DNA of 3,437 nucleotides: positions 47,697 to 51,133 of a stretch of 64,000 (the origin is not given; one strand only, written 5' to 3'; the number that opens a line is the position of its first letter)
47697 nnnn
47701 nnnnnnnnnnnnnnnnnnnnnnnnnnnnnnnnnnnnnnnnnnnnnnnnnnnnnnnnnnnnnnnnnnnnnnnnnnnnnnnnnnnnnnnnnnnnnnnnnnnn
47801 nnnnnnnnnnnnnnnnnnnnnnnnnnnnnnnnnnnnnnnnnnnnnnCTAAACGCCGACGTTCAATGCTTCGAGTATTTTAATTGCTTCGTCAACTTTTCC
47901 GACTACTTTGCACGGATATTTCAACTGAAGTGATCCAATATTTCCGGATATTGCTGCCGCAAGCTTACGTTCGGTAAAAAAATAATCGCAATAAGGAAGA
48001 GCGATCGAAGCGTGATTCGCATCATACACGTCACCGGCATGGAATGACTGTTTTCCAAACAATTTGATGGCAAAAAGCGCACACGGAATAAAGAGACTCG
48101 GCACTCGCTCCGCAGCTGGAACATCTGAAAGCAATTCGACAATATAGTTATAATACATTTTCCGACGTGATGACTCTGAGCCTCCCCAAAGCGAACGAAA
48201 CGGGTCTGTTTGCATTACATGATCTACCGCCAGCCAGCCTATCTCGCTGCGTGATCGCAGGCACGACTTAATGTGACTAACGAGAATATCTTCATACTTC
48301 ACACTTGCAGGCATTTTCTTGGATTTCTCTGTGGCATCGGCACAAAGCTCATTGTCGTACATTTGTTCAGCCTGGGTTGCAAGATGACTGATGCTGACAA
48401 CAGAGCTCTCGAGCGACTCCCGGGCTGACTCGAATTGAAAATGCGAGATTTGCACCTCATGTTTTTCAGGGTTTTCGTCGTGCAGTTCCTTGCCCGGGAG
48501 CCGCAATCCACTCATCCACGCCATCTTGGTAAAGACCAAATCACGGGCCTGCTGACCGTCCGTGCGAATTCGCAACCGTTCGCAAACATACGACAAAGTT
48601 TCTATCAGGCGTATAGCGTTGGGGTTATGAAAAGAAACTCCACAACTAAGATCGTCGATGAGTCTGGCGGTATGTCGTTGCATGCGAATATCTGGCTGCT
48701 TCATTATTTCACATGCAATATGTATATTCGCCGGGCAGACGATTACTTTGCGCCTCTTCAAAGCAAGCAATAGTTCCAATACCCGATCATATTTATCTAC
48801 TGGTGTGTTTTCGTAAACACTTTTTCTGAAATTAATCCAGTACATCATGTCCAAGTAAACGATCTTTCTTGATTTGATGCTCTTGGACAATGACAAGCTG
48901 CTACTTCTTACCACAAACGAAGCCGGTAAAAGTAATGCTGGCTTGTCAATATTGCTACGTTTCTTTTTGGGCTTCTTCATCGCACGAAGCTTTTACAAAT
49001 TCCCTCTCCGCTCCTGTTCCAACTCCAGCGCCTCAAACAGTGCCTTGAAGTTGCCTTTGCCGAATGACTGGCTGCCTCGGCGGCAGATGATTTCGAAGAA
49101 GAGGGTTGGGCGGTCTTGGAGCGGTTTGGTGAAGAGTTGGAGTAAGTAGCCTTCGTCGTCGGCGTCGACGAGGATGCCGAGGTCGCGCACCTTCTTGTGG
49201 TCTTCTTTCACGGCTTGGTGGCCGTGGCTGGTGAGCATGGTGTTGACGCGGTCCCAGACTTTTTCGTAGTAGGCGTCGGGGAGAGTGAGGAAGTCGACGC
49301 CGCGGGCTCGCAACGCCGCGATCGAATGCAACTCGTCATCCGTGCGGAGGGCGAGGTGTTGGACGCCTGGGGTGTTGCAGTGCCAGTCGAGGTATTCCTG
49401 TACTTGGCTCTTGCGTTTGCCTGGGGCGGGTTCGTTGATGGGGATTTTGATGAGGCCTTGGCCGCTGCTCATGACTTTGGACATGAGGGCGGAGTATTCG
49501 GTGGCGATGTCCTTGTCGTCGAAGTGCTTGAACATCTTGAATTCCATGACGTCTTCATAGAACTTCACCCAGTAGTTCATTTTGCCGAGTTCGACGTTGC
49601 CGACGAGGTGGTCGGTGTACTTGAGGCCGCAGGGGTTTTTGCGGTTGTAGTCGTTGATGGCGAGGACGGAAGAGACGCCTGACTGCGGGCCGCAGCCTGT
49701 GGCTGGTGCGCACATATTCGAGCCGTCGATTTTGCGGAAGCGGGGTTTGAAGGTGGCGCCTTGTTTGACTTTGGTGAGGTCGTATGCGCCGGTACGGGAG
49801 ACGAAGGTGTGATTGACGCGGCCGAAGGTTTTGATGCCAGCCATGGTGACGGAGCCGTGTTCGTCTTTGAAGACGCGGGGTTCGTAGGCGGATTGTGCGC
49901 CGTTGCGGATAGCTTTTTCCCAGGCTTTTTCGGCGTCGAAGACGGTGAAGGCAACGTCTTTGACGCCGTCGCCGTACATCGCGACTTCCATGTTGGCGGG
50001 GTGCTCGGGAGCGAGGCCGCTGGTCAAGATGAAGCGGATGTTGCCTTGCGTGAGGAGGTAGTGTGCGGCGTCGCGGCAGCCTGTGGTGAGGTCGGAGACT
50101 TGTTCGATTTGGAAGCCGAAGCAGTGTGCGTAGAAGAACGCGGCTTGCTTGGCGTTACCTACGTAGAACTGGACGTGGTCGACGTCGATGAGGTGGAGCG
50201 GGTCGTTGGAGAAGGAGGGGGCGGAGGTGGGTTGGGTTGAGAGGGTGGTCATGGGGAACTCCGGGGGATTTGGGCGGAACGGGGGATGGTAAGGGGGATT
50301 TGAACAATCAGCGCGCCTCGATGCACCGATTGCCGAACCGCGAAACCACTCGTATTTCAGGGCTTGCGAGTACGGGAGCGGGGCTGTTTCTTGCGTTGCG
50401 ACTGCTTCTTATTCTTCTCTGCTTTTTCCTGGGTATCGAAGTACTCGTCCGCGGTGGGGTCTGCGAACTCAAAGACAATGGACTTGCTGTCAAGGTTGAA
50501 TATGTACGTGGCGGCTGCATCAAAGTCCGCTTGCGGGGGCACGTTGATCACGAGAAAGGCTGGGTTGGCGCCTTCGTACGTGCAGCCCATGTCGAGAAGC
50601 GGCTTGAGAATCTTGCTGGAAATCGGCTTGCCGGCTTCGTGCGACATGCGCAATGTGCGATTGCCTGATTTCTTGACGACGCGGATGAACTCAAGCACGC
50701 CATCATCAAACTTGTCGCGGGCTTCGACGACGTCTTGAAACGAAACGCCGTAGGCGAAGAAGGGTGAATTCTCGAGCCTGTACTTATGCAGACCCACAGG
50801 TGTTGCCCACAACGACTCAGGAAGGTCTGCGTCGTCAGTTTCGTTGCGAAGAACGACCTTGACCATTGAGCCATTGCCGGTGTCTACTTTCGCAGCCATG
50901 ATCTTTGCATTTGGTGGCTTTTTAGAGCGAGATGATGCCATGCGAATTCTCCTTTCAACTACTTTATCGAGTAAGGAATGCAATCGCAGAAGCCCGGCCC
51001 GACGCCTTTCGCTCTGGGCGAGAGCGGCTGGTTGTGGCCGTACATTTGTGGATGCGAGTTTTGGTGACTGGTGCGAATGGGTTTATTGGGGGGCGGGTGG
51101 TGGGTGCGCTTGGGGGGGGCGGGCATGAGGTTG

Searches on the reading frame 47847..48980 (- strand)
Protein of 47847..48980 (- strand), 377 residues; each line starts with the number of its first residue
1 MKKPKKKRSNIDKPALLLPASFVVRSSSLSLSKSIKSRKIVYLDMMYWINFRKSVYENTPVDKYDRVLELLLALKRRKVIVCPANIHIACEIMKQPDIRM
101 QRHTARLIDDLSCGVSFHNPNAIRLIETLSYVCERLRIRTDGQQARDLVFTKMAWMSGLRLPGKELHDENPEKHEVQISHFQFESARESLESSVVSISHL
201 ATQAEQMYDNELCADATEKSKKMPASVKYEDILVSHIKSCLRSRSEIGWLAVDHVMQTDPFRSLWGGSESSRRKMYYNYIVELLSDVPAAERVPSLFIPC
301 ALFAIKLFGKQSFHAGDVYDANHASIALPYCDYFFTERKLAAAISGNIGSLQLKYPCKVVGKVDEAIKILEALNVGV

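Call 7: search_protein_families(library=pfam, proteins=[window:47847-48980:-])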
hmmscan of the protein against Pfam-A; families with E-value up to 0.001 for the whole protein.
window:47847-48980:- (377 aa): 0 families

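Call 38: search_protein_families(library=padloc, proteins=[window:47847-48980:-], max_evalue=0.01)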
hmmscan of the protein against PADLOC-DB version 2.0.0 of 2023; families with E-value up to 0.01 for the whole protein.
window:47847-48980:- (377 aa): 0 families

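Call 39: search_protein_families(library=ncbifam, proteins=[window:47847-48980:-], max_evalue=0.01)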
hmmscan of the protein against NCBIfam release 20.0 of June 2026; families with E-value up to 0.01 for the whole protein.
window:47847-48980:- (377 aa): 0 families

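Call 68: find_homologous_proteins(query=window:47847-48980:-, max_evalue=0.001)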
Query window:47847-48980:- (377 aa): 4 proteins with E <= 0.001 among 3540 candidates.
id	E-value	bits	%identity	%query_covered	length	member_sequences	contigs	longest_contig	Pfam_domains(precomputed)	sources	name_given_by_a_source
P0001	4.8e-250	847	100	100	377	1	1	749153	-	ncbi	ncbi:MAG: hypothetical protein U0640_12225 [Phycisphaerales bacterium]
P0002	1.1e-12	66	26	93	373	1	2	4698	-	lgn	-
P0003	3.4e-12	65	25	93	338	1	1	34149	-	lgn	-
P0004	6.7e-12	64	26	93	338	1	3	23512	-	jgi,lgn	jgi:hypothetical protein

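Call 69: find_encoding_contigs(protein=P0001, flank=10000, max_places=5)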
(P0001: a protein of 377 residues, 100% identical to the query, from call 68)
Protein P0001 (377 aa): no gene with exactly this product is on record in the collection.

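Call 70: find_encoding_contigs(protein=P0003, flank=8000, max_places=3)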
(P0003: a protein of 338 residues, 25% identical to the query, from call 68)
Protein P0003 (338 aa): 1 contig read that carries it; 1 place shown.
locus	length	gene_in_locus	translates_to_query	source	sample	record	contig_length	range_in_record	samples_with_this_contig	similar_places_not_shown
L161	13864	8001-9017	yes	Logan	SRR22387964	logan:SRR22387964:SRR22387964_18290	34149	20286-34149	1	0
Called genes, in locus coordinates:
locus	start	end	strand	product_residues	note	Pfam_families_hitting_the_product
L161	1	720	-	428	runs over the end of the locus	PF03349:Toluene_X (weak)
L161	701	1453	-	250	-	PF03309:Pan_kinase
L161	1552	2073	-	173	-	PF20033:DUF6438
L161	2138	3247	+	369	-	PF14520:HHH_5, PF02481:DNA_processg_A, PF17782:WHD_DprA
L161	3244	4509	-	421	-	PF03447:NAD_binding_3, PF00742:Homoserine_dh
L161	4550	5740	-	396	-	PF01053:Cys_Met_Meta_PP, PF00155:Aminotran_1_2 (weak), PF06838:Met_gamma_lyase (weak), PF00266:Aminotran_5 (weak)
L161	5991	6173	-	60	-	-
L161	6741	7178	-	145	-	PF00903:Glyoxalase (faint)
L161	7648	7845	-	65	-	-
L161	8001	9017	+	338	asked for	-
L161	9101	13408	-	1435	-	-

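Call 71: find_encoding_contigs(protein=P0004, flank=8000, max_places=3)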
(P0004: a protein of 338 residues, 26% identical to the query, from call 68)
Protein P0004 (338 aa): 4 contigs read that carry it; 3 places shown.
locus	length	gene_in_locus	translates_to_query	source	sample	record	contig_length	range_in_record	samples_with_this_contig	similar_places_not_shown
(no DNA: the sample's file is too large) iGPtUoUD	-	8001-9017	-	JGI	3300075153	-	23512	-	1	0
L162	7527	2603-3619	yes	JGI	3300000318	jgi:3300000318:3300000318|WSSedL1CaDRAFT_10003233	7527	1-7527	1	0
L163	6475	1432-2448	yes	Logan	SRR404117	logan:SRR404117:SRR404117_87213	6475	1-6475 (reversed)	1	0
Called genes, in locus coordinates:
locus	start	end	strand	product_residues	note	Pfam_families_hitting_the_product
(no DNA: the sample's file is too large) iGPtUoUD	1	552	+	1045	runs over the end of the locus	PF13289:SIR2_2, PF25199:nSTAND_NTPase5, PF13428:TPR_14 (faint), PF14559:TPR_19 (faint), PF00313:CSD (weak)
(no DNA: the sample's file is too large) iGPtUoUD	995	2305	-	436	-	PF13304:AAA_21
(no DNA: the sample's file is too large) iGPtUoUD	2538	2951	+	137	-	PF04970:LRAT (weak)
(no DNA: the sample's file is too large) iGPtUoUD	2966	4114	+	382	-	PF18145:SAVED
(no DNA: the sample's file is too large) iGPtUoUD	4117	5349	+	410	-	PF18144:SMODS (weak), PF21654:DncV-like_NTFase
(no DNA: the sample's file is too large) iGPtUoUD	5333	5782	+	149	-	PF26395:E2-CBASS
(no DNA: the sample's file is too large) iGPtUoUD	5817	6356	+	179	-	PF03118:RNA_pol_A_CTD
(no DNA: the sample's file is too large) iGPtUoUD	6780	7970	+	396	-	-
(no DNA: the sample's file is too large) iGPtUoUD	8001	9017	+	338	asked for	-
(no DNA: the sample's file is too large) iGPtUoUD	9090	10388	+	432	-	-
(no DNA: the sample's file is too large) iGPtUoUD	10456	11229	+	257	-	-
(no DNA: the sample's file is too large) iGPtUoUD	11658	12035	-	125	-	-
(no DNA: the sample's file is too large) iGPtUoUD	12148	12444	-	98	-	PF09907:HigB_toxin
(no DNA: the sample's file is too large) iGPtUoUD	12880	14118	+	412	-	PF17293:Arm-DNA-bind_5 (faint), PF13102:Phage_int_SAM_5, PF00589:Phage_integrase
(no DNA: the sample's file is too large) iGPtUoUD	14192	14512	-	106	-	-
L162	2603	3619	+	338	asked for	-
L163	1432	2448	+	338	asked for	-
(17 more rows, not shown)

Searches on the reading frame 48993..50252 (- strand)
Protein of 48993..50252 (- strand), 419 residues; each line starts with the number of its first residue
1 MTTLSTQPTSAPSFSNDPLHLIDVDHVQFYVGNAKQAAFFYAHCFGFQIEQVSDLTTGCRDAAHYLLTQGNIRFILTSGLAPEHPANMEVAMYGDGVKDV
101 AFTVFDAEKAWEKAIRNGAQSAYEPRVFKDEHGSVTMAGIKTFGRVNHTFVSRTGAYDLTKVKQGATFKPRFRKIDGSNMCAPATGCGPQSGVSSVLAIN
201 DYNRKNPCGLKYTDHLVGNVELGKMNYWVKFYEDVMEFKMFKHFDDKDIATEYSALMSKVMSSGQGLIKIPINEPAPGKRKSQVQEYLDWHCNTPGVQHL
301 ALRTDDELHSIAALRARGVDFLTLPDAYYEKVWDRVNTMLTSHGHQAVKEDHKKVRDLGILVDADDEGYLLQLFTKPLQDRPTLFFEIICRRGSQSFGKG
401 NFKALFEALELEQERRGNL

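Call 7: search_protein_families(library=pfam, proteins=[window:48993-50252:-])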
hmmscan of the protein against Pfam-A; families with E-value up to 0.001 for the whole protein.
window:48993-50252:- (419 aa): 4 families
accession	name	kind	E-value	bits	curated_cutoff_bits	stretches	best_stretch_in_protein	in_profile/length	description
PF00903.31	Glyoxalase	-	4e-19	69.6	20.6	2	224-329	11-103/121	Glyoxalase/Bleomycin resistance protein/Dioxygenase superfamily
PF13669.12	Glyoxalase_4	-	1.7e-07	32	27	1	229-323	14-95/109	Glyoxalase/Bleomycin resistance protein/Dioxygenase superfamily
PF13468.12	Glyoxalase_3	-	0.00021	21.8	25.1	0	24-139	1-110/176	Glyoxalase-like domain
PF14696.12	Glyoxalase_5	-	0.00026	21.6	27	1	63-153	42-126/139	Hydroxyphenylpyruvate dioxygenase, HPPD, N-terminal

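Call 31: find_encoding_contigs(protein=window:48993-50252:-, flank=10000, max_places=5)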
Protein window:48993-50252:- (419 aa): no gene with exactly this product is on record in the collection.

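Call 39: search_protein_families(library=ncbifam, proteins=[window:48993-50252:-], max_evalue=0.01)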
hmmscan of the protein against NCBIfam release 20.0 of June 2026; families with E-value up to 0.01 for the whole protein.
window:48993-50252:- (419 aa): 3 families
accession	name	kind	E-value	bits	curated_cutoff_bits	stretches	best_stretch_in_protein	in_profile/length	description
TIGR01263.1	4HPPD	equivalog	8.5e-112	374.1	277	2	204-419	150-353/353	4-hydroxyphenylpyruvate dioxygenase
NF042435.1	DhshikDhtase_QuiC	equivalog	9.2e-13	47.5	1200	1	173-402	403-616/635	3-dehydroshikimate dehydratase QuiC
TIGR03081.1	metmalonyl_epim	equivalog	8.6e-09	36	114.95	1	24-124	2-101/129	methylmalonyl-CoA epimerase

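Call 74: find_homologous_proteins(query=window:48993-50252:-, max_evalue=1e-60)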
Query window:48993-50252:- (419 aa): 7998 proteins with E <= 1e-60 among 8000 candidates; the best 120 are listed.
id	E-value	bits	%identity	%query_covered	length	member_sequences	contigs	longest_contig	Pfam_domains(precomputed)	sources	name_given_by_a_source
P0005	1.8e-266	902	93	100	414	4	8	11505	PF13669.13,PF00903.32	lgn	-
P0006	1.1e-258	876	89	100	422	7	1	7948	PF13468.13,PF13669.13,PF14696.13,PF00903.32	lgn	-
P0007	1.8e-256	869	89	100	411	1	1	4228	PF13669.13,PF00903.32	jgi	jgi:4-hydroxyphenylpyruvate dioxygenase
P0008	1.1e-253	860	88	100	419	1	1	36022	PF13468.13,PF13669.13,PF00903.32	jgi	jgi:4-hydroxyphenylpyruvate dioxygenase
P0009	3.4e-253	858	88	100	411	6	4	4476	PF13669.13,PF14696.13,PF00903.32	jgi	jgi:4-hydroxyphenylpyruvate dioxygenase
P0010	3.3e-252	855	87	100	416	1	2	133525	PF13669.13,PF00903.32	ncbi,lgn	-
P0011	5.2e-252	854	87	100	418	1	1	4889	PF13669.13,PF14696.13,PF00903.32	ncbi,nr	ncbi:MAG TPA: VOC family protein [Phycisphaerales bacterium]|nr:VOC family protein [Phycisphaerales 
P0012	1.2e-251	853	87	100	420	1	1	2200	PF13468.13,PF13669.13,PF00903.32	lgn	-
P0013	2.5e-251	852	85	100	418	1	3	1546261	PF13669.13,PF00903.32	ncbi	ncbi:MAG: VOC family protein [Phycisphaerales bacterium]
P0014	1.3e-250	850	87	100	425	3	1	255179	PF13669.13,PF00903.32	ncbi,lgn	-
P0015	2.0e-249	846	84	100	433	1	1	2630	PF13669.13,PF00903.32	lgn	-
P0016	3.2e-249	845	86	100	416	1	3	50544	PF13669.13,PF00903.32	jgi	jgi:4-hydroxyphenylpyruvate dioxygenase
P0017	1.6e-248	843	84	100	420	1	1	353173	PF13669.13,PF00903.32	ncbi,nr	ncbi:MAG: 4-hydroxyphenylpyruvate dioxygenase [Phycisphaerae bacterium]|nr:4-hydroxyphenylpyruvate d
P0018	2.0e-246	836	85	100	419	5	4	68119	PF13468.13,PF13669.13,PF00903.32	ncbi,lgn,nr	ncbi:MAG: 4-hydroxyphenylpyruvate dioxygenase [Phycisphaerae bacterium]|nr:MAG: 4-hydroxyphenylpyruv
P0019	9.1e-246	834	85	100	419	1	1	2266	PF13669.13,PF00903.32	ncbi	-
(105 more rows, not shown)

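Call 75: find_encoding_contigs(protein=P0005, flank=10000, max_places=8)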
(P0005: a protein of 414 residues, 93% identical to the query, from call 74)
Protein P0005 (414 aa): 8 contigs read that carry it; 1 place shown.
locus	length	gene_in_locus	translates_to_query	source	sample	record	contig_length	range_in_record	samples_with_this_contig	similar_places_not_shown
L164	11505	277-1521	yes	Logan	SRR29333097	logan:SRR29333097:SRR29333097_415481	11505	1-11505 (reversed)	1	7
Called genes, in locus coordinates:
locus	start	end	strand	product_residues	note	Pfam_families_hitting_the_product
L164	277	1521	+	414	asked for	PF00903:Glyoxalase (weak), PF13669:Glyoxalase_4 (faint), PF00903:Glyoxalase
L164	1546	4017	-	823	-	PF00005:ABC_tran (faint), PF13175:AAA_15, PF13304:AAA_21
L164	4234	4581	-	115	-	PF01740:STAS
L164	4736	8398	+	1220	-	-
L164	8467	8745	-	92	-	PF02416:TatA_B_E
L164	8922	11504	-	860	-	?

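Call 77: find_encoding_contigs(protein=P0010, flank=10000, max_places=3)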
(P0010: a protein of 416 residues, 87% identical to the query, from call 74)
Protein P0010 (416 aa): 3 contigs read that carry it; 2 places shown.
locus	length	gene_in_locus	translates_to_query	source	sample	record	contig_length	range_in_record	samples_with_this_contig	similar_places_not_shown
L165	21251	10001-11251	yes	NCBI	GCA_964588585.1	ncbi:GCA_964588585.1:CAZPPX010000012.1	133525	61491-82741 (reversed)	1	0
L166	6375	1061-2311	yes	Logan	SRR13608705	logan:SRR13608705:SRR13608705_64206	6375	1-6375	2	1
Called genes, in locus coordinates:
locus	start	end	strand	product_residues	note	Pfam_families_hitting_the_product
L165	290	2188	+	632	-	PF00989:PAS, PF08448:PAS_4, PF13426:PAS_9, PF08447:PAS_3, PF00512:HisKA, PF02518:HATPase_c, PF00072:Response_reg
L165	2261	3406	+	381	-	-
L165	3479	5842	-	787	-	PF07679:I-set (weak), PF13927:Ig_3 (weak), PF23759:GBD_T9SS_assoc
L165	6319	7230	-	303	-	-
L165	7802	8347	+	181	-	-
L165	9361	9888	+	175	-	PF01510:Amidase_2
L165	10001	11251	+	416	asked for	PF00903:Glyoxalase, PF13669:Glyoxalase_4 (faint), PF00903:Glyoxalase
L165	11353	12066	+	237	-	PF01048:PNP_UDP_1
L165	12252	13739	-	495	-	PF02321:OEP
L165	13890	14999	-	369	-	PF25919:BSH_CusB (faint), PF25917:BSH_RND, PF25973:BSH_CzcB (weak), PF25881:HH_YBHG (weak)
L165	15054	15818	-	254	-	PF00005:ABC_tran, PF13304:AAA_21 (faint)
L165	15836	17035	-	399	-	PF12704:MacB_PCD, PF02687:FtsX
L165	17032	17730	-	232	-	PF00440:TetR_N, PF09209:CecR_C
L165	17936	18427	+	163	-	-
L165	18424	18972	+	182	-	PF04542:Sigma70_r2, PF08281:Sigma70_r4_2 (weak)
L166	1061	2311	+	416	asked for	PF00903:Glyoxalase, PF13669:Glyoxalase_4 (faint), PF00903:Glyoxalase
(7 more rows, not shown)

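Call 78: find_encoding_contigs(protein=P0008, flank=10000, max_places=3)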
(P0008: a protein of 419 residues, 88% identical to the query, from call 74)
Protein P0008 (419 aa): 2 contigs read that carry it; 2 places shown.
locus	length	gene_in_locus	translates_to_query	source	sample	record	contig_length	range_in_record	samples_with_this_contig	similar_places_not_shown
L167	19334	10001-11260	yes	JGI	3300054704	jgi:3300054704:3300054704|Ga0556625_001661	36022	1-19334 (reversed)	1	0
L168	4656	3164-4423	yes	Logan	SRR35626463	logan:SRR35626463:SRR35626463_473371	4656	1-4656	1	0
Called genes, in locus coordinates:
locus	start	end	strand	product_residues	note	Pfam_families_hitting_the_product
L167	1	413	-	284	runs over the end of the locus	PF17848:Zn_ribbon_ACC, PF01039:Carboxyl_trans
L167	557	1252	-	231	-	PF00834:Ribul_P_3_epim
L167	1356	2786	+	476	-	PF01704:UDPGP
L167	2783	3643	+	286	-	-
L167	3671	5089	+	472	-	PF00578:AhpC-TSA, PF08534:Redoxin, PF00085:Thioredoxin, PF13905:Thioredoxin_8 (faint)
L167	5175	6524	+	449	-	PF13347:MFS_2, PF07690:MFS_1, PF11700:ATG22, PF12832:MFS_1_like (weak), PF07690:MFS_1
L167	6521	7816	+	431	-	PF00291:PALP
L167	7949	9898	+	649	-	PF13646:HEAT_2 (faint)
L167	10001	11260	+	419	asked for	PF00903:Glyoxalase (weak), PF13468:Glyoxalase_3 (faint), PF00903:Glyoxalase, PF13669:Glyoxalase_4 (weak)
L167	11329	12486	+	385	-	PF07963:N_methyl (weak)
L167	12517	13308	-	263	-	-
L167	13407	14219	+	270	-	PF01479:S4, PF00849:PseudoU_synth_2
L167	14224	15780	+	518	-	PF03631:Virul_fac_BrkB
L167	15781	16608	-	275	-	-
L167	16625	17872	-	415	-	PF01571:GCV_T, PF08669:GCV_T_C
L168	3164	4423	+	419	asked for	PF00903:Glyoxalase (weak), PF13468:Glyoxalase_3 (faint), PF00903:Glyoxalase, PF13669:Glyoxalase_4 (weak)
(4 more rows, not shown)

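Call 79: find_encoding_contigs(protein=P0014, flank=10000, max_places=3)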
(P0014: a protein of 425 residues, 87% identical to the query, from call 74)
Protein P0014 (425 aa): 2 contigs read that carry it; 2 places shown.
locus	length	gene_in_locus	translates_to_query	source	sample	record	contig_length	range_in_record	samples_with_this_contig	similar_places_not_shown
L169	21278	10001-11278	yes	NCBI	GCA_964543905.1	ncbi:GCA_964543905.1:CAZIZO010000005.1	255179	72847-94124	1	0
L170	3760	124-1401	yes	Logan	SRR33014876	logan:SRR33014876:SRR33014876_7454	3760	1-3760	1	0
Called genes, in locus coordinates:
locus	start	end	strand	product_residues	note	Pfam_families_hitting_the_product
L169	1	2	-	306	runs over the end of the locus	PF01545:Cation_efflux, PF16916:ZT_dimer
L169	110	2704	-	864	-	PF02861:Clp_N, PF23569:NBD_SMAX1, PF00004:AAA, PF17871:AAA_lid_9, PF00004:AAA, PF07724:AAA_2, PF07728:AAA_5, PF10431:ClpB_D2-small, +7 more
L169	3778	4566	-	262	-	PF00081:Sod_Fe_N, PF02777:Sod_Fe_C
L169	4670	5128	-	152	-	-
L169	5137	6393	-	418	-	PF13385:Laminin_G_3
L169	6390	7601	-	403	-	PF07963:N_methyl (weak)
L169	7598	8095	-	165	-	PF07963:N_methyl (weak), PF12019:GspH (weak)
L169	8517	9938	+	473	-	-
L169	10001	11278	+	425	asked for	PF00903:Glyoxalase, PF13669:Glyoxalase_4 (faint), PF00903:Glyoxalase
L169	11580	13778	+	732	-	-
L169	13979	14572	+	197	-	PF07638:Sigma70_ECF, PF08281:Sigma70_r4_2 (weak), PF04545:Sigma70_r4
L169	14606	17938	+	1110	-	PF00069:Pkinase, PF07714:PK_Tyr_Ser-Thr, PF03109:ABC1, PF24807:WD40_CDC20-Fz, PF24814:WD40_Prp19, PF25174:Beta-prop_THOC3, PF23381:Beta-prop_IFT122_1st, PF25175:Beta-prop_WDR5, +58 more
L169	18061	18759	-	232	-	PF04127:DFP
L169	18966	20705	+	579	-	PF05157:MshEN, PF00437:T2SSE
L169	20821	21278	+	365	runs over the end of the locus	-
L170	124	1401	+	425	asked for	PF00903:Glyoxalase, PF13669:Glyoxalase_4 (faint), PF00903:Glyoxalase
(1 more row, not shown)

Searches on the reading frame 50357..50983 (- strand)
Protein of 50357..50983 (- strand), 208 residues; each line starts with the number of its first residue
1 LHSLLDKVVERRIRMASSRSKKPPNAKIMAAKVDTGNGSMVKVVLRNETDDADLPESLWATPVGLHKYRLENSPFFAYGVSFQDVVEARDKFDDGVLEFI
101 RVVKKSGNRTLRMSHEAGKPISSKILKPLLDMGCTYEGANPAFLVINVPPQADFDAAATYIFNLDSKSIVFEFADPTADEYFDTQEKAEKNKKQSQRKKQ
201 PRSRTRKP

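Call 7: search_protein_families(library=pfam, proteins=[window:50357-50983:-])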
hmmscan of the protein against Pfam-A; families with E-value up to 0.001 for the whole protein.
window:50357-50983:- (208 aa): 1 family
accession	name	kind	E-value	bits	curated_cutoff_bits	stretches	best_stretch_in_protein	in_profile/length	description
PF14085.11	DUF4265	-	6.5e-27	94.3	27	1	56-161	1-104/115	Domain of unknown function (DUF4265)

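Call 38: search_protein_families(library=padloc, proteins=[window:50357-50983:-], max_evalue=0.01)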
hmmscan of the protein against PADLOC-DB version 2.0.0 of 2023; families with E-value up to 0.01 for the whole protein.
window:50357-50983:- (208 aa): 0 families

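Call 39: search_protein_families(library=ncbifam, proteins=[window:50357-50983:-], max_evalue=0.01)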
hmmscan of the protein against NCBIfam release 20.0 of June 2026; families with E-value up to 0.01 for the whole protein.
window:50357-50983:- (208 aa): 0 families

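Call 86: list_cluster_members(proteins=[P0001, window:50357-50983:-, window:39399-40283:+, window:40323-40991:+, window:36825-37523:-, window:12148-13629:+, window:13987-14925:+, window:4516-5460:-, window:31651-32649:+, window:45131-46966:-])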
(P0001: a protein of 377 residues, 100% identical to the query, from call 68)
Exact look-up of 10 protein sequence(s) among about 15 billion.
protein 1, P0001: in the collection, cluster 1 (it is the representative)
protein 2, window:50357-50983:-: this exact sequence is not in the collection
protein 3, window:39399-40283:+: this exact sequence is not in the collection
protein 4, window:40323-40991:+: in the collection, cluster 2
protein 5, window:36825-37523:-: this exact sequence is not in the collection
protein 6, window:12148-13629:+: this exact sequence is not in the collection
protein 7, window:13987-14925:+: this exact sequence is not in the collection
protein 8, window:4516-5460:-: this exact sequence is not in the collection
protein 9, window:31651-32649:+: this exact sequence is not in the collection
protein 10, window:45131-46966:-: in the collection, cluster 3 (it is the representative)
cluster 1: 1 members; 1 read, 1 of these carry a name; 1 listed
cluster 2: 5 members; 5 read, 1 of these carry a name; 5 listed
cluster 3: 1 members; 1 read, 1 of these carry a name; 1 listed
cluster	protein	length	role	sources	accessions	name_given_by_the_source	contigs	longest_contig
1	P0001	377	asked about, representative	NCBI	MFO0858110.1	MAG: hypothetical protein U0640_12225 [Phycisphaerales bacterium]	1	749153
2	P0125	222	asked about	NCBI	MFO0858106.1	MAG: hypothetical protein U0640_12205 [Phycisphaerales bacterium]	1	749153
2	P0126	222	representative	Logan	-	-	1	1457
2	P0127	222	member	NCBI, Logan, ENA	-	-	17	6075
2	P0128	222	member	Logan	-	-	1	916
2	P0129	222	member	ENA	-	-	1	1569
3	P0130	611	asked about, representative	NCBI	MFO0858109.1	MAG: 30S ribosomal protein S1 [Phycisphaerales bacterium]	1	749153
